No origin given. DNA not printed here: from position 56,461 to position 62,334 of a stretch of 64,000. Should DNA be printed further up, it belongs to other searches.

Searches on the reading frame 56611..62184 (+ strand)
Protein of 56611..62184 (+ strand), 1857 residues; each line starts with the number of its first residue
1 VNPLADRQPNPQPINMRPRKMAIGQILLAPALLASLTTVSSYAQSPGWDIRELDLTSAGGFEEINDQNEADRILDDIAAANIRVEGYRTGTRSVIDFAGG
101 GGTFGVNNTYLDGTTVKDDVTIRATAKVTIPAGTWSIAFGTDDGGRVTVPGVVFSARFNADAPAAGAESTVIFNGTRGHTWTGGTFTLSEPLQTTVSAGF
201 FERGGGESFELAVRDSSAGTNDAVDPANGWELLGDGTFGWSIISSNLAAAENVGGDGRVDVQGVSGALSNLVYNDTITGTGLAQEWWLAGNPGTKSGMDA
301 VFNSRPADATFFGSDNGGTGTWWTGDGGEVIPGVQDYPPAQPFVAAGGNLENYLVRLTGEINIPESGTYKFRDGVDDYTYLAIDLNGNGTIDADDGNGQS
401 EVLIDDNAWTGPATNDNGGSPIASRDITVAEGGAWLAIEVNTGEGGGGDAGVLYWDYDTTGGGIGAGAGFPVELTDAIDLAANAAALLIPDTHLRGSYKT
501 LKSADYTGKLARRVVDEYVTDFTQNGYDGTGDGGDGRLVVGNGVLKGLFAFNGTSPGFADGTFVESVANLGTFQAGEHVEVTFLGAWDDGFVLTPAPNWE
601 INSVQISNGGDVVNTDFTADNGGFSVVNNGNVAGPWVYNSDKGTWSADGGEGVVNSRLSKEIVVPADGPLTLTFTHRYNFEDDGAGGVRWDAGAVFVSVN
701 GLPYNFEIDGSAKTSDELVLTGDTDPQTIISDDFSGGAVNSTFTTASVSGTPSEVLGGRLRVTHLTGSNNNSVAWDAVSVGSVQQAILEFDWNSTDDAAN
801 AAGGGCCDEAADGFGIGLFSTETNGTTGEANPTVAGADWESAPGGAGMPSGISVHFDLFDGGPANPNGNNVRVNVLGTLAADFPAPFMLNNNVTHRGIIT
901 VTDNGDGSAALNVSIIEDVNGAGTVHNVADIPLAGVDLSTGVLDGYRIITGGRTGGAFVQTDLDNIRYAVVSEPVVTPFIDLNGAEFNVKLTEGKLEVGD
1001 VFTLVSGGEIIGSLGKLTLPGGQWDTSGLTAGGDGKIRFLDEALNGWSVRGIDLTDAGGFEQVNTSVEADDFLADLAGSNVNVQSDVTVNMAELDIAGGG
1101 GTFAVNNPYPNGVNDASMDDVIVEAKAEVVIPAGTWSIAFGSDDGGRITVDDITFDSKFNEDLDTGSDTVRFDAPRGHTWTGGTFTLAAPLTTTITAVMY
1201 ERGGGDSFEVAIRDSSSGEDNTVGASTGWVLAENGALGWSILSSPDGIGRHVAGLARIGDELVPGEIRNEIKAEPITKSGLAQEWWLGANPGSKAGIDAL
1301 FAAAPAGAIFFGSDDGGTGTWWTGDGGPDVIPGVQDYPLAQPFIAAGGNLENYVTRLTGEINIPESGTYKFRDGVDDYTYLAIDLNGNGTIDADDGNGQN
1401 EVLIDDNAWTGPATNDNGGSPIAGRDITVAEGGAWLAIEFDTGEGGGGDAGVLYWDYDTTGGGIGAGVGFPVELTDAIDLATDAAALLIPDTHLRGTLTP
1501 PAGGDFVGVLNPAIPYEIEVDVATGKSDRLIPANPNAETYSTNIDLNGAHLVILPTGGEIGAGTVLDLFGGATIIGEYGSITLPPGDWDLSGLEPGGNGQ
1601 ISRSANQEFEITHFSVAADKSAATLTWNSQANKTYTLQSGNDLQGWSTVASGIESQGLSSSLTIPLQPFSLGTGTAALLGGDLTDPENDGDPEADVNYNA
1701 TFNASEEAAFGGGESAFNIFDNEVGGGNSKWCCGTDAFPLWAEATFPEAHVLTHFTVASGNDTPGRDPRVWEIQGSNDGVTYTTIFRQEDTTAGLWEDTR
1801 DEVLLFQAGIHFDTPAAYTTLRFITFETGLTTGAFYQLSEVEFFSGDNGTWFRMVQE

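Call 77: search_protein_families(library=pfam, proteins=[window:56611-62184:+], max_evalue=0.01)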
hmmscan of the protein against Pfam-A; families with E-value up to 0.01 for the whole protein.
window:56611-62184:+ (1857 aa): 3 families
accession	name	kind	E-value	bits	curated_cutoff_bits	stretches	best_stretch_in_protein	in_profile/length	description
PF07691.17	PA14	-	4.7e-08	33.4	24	1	350-418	43-101/147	PA14 domain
PF00754.31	F5_F8_type_C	-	5.6e-07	30.2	28.2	1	1703-1797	3-90/127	F5/8 type C domain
PF22633.2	F5_F8_type_C_2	-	7.4e-07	30.1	27.8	1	1719-1793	2-73/91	NedA-like, galactose-binding domain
